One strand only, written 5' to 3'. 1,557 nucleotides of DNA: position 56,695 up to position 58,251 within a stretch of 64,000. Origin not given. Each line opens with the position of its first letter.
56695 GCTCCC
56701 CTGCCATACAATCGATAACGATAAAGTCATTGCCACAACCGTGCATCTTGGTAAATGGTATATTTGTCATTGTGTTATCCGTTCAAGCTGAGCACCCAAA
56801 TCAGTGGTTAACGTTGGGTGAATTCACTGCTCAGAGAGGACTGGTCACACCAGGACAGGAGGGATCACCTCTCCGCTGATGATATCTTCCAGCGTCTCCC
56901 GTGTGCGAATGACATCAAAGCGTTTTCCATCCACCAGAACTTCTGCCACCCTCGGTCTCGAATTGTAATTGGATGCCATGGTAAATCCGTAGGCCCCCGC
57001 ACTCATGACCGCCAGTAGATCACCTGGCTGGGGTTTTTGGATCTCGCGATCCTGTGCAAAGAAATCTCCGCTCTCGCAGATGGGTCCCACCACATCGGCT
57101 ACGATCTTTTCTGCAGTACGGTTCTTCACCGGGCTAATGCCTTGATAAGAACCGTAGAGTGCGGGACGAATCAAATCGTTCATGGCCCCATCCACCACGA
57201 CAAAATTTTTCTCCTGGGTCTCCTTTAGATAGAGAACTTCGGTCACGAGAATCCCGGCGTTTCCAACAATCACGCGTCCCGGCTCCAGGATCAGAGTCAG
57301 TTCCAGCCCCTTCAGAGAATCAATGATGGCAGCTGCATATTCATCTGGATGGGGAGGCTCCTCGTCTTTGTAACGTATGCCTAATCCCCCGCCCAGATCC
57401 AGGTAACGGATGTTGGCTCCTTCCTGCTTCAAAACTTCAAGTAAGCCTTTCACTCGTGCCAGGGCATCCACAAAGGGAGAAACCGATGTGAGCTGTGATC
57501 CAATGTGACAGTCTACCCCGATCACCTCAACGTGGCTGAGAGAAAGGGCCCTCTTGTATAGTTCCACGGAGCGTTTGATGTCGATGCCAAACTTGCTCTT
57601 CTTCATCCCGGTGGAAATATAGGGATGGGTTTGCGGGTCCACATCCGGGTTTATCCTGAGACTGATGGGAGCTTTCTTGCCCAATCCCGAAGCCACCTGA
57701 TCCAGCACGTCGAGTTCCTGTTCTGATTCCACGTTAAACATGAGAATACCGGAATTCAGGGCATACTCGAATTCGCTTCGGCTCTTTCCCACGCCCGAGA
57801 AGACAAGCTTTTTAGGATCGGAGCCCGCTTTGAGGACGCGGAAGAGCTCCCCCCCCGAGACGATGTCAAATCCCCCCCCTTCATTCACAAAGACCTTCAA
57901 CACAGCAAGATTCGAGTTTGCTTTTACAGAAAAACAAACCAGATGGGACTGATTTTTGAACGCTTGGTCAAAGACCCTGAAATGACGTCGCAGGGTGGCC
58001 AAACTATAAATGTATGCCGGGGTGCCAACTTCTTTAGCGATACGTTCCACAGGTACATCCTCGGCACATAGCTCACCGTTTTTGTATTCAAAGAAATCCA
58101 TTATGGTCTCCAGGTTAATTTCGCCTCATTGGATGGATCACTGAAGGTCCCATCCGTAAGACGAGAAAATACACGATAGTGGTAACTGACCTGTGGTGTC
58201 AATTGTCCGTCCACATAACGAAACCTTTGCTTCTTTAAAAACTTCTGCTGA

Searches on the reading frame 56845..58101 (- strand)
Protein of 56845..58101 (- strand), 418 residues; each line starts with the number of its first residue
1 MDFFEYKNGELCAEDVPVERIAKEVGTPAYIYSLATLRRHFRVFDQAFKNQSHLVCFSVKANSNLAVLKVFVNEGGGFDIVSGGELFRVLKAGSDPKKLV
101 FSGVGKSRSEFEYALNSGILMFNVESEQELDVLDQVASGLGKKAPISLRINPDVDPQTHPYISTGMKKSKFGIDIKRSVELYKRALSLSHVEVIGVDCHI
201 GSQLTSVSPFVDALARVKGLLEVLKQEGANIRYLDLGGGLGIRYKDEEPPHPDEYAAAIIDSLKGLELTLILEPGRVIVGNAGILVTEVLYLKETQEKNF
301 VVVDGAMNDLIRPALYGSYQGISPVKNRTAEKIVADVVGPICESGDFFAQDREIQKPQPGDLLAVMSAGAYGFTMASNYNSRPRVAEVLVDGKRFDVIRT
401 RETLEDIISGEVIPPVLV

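Call 25: find_encoding_contigs(protein=window:56845-58101:-, flank=10000, max_places=1)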
Protein window:56845-58101:- (418 aa): 9 contigs read that carry it; 1 place shown.
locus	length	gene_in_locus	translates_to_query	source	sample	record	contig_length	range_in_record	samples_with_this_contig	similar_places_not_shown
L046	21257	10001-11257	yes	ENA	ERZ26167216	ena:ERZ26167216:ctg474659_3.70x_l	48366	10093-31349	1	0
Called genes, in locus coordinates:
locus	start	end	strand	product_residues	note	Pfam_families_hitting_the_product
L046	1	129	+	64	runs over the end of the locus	-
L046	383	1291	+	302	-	PF02899:Phage_int_SAM_1, PF13495:Phage_int_SAM_4 (weak), PF00589:Phage_integrase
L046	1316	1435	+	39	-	-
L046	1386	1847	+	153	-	PF00227:Proteasome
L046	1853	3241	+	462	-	PF00004:AAA (weak), PF07728:AAA_5 (faint), PF00004:AAA (weak), PF07724:AAA_2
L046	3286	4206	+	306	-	PF00696:AA_kinase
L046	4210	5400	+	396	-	PF00202:Aminotran_3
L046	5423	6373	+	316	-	PF02729:OTCace_N, PF00185:OTCace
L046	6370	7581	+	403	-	PF00764:Arginosuc_synth, PF20979:Arginosuc_syn_C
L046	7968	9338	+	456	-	PF00206:Lyase_1, PF14698:ASL_C2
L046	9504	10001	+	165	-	-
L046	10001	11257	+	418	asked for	PF00278:Orn_DAP_Arg_deC, PF01168:Ala_racemase_N (weak), PF02784:Orn_Arg_deC_N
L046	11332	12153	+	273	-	PF01678:DAP_epimerase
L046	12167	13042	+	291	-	PF00701:DHDPS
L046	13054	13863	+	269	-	PF01113:DapB_N, PF05173:DapB_C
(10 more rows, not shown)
